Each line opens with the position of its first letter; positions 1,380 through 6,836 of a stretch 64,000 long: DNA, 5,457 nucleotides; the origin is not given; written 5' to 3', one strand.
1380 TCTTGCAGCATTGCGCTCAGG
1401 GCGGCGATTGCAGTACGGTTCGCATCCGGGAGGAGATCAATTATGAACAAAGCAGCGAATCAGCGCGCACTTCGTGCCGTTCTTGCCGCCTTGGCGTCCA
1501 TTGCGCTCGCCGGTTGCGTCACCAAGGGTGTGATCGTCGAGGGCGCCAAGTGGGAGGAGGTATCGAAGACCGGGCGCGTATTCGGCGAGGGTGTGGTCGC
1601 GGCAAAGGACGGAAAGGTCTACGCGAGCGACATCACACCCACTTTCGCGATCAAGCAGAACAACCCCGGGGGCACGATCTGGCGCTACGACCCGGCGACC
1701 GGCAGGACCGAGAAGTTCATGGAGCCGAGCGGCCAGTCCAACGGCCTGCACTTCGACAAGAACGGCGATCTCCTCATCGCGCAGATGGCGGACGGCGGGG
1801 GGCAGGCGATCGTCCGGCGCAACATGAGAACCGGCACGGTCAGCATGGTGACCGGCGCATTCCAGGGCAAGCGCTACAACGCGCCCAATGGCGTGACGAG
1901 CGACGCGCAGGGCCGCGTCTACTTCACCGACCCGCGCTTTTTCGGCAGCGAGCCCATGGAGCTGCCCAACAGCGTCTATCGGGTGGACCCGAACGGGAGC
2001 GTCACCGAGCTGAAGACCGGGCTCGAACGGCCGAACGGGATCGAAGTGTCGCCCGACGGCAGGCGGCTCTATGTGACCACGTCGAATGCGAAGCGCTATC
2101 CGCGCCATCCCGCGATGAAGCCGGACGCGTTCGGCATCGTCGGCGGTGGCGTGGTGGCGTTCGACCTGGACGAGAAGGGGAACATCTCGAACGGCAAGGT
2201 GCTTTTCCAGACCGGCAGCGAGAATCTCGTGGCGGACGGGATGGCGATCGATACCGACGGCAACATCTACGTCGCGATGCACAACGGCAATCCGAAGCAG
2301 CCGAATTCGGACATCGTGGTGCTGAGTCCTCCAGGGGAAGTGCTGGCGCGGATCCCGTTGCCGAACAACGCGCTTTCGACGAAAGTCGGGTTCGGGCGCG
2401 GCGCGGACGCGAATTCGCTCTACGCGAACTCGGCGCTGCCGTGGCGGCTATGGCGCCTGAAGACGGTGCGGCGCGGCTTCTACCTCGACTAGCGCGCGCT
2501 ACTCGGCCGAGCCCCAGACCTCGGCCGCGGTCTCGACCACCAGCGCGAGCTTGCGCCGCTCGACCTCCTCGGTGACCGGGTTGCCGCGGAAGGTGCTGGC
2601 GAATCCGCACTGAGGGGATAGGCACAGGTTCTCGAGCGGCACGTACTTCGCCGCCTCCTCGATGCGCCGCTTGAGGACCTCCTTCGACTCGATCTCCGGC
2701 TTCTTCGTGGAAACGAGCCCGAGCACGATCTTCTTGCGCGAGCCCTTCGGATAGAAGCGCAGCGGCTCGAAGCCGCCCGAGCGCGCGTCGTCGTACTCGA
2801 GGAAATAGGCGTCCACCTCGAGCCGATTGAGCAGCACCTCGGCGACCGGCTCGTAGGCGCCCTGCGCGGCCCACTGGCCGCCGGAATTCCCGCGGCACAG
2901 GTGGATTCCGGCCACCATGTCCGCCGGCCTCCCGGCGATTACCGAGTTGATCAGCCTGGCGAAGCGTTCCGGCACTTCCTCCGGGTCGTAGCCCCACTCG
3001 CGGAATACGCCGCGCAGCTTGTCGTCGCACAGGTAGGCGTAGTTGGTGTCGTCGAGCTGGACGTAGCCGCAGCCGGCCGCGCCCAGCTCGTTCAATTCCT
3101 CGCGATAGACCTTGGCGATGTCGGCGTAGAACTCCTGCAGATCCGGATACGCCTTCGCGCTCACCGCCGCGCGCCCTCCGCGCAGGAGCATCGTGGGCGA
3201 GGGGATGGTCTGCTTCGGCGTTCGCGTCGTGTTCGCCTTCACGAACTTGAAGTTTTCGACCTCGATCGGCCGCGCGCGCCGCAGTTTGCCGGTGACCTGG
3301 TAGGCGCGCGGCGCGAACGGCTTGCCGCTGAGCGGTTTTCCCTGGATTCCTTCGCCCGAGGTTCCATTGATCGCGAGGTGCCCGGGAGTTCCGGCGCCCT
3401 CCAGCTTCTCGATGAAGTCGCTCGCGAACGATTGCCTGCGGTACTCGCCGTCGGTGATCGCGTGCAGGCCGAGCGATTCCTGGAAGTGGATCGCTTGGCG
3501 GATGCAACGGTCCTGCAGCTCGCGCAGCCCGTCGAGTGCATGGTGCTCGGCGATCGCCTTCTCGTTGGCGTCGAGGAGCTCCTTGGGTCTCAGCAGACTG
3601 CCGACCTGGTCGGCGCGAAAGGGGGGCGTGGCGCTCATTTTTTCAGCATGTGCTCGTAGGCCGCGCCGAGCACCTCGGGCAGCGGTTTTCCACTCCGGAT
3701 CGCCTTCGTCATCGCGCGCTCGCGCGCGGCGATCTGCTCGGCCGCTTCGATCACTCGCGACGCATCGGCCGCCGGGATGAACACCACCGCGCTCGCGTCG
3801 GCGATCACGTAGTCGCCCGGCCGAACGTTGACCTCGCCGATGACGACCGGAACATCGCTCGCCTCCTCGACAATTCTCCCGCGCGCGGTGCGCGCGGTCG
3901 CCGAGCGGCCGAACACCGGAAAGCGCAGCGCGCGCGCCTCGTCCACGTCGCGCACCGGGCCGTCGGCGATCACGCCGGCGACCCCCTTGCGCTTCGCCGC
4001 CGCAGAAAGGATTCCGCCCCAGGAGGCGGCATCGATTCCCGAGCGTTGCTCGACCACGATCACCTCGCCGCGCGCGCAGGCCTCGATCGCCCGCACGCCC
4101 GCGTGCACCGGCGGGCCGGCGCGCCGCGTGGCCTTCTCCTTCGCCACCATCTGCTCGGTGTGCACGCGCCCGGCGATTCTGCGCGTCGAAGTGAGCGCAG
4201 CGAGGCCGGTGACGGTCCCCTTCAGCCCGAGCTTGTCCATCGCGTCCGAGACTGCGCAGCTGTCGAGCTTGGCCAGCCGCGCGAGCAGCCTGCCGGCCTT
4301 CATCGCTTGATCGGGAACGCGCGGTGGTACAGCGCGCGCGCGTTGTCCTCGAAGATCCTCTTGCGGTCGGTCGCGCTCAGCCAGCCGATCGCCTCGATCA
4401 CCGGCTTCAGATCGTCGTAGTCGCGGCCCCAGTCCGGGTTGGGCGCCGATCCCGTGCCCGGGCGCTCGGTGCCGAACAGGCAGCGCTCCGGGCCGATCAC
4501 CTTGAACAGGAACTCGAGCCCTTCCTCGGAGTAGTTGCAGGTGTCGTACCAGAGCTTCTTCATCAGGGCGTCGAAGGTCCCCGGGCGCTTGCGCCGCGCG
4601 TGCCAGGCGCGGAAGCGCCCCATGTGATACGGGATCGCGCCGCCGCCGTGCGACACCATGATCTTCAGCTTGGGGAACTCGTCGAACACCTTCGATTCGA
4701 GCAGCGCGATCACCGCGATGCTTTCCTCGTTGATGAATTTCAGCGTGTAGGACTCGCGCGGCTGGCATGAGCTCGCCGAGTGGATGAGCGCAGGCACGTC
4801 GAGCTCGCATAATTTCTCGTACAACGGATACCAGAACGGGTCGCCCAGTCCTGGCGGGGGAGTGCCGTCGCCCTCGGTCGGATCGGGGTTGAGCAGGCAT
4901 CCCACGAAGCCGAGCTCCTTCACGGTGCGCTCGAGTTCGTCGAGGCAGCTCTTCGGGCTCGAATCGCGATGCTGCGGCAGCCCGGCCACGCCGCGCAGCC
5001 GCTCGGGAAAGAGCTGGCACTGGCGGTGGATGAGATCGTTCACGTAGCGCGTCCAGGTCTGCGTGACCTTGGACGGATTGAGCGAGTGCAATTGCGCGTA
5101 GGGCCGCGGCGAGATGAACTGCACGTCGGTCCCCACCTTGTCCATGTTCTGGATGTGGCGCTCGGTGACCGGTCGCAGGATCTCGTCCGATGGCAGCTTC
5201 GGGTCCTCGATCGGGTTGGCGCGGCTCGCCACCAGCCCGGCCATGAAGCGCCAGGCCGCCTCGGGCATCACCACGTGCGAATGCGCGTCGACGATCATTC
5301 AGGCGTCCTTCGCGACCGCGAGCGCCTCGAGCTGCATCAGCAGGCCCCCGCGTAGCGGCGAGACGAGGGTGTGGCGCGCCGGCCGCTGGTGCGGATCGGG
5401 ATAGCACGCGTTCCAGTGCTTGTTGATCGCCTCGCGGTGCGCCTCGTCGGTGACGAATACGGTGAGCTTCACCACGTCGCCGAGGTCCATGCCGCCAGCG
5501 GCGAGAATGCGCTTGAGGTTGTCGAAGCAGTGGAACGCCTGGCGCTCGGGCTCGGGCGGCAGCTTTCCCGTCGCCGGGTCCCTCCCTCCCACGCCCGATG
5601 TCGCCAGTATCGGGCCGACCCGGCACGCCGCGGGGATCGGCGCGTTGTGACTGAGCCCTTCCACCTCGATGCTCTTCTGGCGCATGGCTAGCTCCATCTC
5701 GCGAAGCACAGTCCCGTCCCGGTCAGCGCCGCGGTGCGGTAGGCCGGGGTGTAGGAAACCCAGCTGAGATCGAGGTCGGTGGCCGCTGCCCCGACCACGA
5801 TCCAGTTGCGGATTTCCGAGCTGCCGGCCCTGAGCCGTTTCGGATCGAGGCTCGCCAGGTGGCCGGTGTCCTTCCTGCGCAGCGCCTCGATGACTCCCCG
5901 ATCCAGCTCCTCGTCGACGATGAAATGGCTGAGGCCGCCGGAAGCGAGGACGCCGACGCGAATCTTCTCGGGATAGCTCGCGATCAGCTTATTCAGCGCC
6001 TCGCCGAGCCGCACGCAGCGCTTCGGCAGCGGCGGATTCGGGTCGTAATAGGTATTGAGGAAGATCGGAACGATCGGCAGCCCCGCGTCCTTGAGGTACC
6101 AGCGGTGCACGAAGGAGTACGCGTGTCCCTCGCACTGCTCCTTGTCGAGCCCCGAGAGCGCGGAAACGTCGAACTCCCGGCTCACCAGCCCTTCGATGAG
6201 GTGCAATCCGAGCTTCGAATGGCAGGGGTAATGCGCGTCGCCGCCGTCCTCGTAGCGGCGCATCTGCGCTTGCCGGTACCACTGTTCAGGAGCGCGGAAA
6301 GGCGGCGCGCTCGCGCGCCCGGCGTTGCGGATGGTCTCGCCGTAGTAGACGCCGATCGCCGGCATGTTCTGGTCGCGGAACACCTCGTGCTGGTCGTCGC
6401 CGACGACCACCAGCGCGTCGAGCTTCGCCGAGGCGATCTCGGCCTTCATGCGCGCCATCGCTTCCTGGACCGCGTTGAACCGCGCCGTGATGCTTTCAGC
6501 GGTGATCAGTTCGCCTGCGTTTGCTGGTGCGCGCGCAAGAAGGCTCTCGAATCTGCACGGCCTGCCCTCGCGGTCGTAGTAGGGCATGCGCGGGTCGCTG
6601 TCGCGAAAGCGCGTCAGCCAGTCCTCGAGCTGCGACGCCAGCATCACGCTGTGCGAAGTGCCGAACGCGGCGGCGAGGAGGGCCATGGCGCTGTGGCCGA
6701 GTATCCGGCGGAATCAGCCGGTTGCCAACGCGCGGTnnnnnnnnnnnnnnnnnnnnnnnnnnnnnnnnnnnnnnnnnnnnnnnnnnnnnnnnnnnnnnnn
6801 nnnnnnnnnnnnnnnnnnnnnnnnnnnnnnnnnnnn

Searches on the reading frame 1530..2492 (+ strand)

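Call 15: search_protein_families(library=pfam, proteins=[window:1530-2492:+], max_evalue=1e-8)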
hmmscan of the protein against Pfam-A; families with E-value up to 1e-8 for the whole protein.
window:1530-2492:+ (320 aa): 1 family
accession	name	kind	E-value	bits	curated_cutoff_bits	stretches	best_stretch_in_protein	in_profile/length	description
PF08450.18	SGL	-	5e-37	128.3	26.3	1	18-302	1-245/246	SMP-30/Gluconolactonase/LRE-like region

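Call 73: search_protein_families(library=ncbifam, proteins=[window:1530-2492:+], max_evalue=1e-10)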
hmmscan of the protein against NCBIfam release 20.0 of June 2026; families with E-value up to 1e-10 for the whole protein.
window:1530-2492:+ (320 aa): 1 family
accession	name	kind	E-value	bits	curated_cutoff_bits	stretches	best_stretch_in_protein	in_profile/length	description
NF033206.1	ScyE_fam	subfamily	1.3e-16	61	80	0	21-137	210-322/333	ScyD/ScyE family protein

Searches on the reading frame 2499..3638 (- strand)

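Call 15: search_protein_families(library=pfam, proteins=[window:2499-3638:-], max_evalue=1e-8)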
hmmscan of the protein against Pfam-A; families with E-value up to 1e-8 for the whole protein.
window:2499-3638:- (379 aa): 1 family
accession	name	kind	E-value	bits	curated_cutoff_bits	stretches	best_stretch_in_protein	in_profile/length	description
PF01717.24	Meth_synt_2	-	4e-18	66.2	21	1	36-349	30-306/324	Cobalamin-independent synthase, Catalytic domain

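Call 73: search_protein_families(library=ncbifam, proteins=[window:2499-3638:-], max_evalue=1e-10)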
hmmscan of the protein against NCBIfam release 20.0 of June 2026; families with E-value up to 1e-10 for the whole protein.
window:2499-3638:- (379 aa): 5 families
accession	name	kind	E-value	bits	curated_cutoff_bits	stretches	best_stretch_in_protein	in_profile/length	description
NF005085.0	PRK06520.1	subfamily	1.7e-113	379.5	313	1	3-375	4-368/368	5-methyltetrahydropteroyltriglutamate--homocysteine S-methyltransferase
NF004875.0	PRK06233.1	equivalog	1.4e-82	277.5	576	1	4-375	7-372/373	vitamin B12 independent methionine synthase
NF003317.0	PRK04326.1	equivalog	1.4e-26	93.4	406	1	7-374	9-322/340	methionine synthase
NF006589.0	PRK09121.1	equivalog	2.8e-18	66.1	392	1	10-206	8-188/342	methionine synthase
NF002119.0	PRK00957.1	equivalog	5.4e-11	42.2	258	0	298-373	234-303/306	methionine synthase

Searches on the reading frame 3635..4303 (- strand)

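Call 73: search_protein_families(library=ncbifam, proteins=[window:3635-4303:-], max_evalue=1e-10)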
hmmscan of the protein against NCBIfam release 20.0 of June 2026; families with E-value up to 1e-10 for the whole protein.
window:3635-4303:- (222 aa): 7 families
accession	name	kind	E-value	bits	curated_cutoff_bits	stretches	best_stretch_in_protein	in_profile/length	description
NF006093.0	PRK08245.1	subfamily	3.6e-33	114.9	208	1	6-211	10-220/240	hypothetical protein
NF005442.0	PRK07028.1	equivalog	4.4e-32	111.2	593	1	10-212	233-421/430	bifunctional hexulose-6-phosphate synthase/ribonuclease regulator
NF009399.0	PRK12764.1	equivalog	5.7e-27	94.9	444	1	6-208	272-476/501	fumarylacetoacetate hydrolase family protein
NF004850.0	PRK06201.1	subfamily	3.9e-26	91.9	231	1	6-206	19-207/222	hypothetical protein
NF006731.0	PRK09262.1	equivalog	1.2e-23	83.9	179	1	7-205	21-207/229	4-carboxy-4-hydroxy-2-oxoadipate aldolase/oxaloacetate decarboxylase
TIGR02798.1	ligK_PcmE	equivalog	4.8e-20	72.1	304.5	1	9-205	17-201/222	4-carboxy-4-hydroxy-2-oxoadipate aldolase/oxaloacetate decarboxylase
NF006875.0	PRK09372.1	equivalog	2.2e-12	47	136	1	72-176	51-154/161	ribonuclease E activity regulator RraA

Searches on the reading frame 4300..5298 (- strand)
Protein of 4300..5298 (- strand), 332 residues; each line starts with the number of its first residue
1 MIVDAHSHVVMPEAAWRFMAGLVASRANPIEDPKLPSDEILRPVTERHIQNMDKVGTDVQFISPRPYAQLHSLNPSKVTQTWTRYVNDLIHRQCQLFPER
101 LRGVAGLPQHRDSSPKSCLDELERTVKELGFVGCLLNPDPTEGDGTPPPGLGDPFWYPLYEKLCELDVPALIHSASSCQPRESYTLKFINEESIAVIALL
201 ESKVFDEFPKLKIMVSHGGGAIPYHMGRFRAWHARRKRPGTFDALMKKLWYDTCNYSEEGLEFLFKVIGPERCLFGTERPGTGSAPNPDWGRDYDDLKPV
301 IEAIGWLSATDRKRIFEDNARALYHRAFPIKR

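Call 15: search_protein_families(library=pfam, proteins=[window:4300-5298:-], max_evalue=1e-8)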
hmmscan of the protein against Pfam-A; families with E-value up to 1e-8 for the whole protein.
window:4300-5298:- (332 aa): 1 family
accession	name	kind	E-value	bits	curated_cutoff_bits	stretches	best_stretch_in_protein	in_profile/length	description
PF04909.20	Amidohydro_2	-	1.3e-45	156.9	26.4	1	3-325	1-288/289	Amidohydrolase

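Call 73: search_protein_families(library=ncbifam, proteins=[window:4300-5298:-], max_evalue=1e-10)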
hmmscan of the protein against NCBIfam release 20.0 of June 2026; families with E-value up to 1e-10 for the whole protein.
window:4300-5298:- (332 aa): 0 families

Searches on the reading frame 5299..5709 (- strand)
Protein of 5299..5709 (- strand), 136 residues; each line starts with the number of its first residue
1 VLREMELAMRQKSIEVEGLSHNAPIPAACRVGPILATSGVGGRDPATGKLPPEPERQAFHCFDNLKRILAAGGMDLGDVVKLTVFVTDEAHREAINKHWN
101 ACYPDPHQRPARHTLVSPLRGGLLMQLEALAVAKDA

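Call 73: search_protein_families(library=ncbifam, proteins=[window:5299-5709:-], max_evalue=1e-10)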
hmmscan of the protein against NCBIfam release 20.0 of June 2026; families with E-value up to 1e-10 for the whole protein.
window:5299-5709:- (136 aa): 2 families
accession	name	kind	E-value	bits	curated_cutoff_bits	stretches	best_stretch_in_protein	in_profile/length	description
TIGR00004.1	TIGR00004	subfamily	5.8e-13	49.1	106.25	1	26-132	17-124/125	Rid family detoxifying hydrolase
NF008490.0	PRK11401.1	equivalog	3.1e-11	43.3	222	1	30-132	22-126/129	enamine/imine deaminase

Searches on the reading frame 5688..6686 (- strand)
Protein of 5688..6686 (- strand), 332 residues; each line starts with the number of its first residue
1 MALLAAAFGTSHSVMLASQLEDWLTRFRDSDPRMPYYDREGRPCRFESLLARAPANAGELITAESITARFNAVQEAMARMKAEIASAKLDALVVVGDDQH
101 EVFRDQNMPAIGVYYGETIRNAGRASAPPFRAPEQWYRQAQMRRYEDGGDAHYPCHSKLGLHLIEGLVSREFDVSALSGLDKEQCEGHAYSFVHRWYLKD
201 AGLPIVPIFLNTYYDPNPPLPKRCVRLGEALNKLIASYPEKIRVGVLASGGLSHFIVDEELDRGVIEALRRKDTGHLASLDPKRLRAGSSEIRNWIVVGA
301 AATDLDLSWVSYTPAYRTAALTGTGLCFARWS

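Call 15: search_protein_families(library=pfam, proteins=[window:5688-6686:-], max_evalue=1e-8)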
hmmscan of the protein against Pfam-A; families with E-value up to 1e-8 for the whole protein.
window:5688-6686:- (332 aa): 1 family
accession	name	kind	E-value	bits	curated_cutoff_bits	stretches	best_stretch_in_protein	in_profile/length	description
PF02900.23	LigB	-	7.1e-10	38.8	26.3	1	152-302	85-244/269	Catalytic LigB subunit of aromatic ring-opening dioxygenase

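Call 73: search_protein_families(library=ncbifam, proteins=[window:5688-6686:-], max_evalue=1e-10)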
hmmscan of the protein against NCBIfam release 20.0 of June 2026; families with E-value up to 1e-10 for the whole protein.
window:5688-6686:- (332 aa): 4 families
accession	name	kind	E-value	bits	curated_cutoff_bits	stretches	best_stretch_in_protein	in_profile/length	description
NF009901.0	PRK13364.1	subfamily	4e-16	59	290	1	155-256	96-194/279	class III extradiol dioxygenase family protein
NF009902.0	PRK13365.1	subfamily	5.2e-14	51.9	299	1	154-260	95-199/298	class III extradiol dioxygenase family protein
NF009909.0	PRK13370.1-3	subfamily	4.6e-13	49.2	286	0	162-262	91-185/286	3-carboxyethylcatechol 2,3-dioxygenase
NF009904.0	PRK13367.1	equivalog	6e-11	42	412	1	155-259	96-198/426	gallate dioxygenase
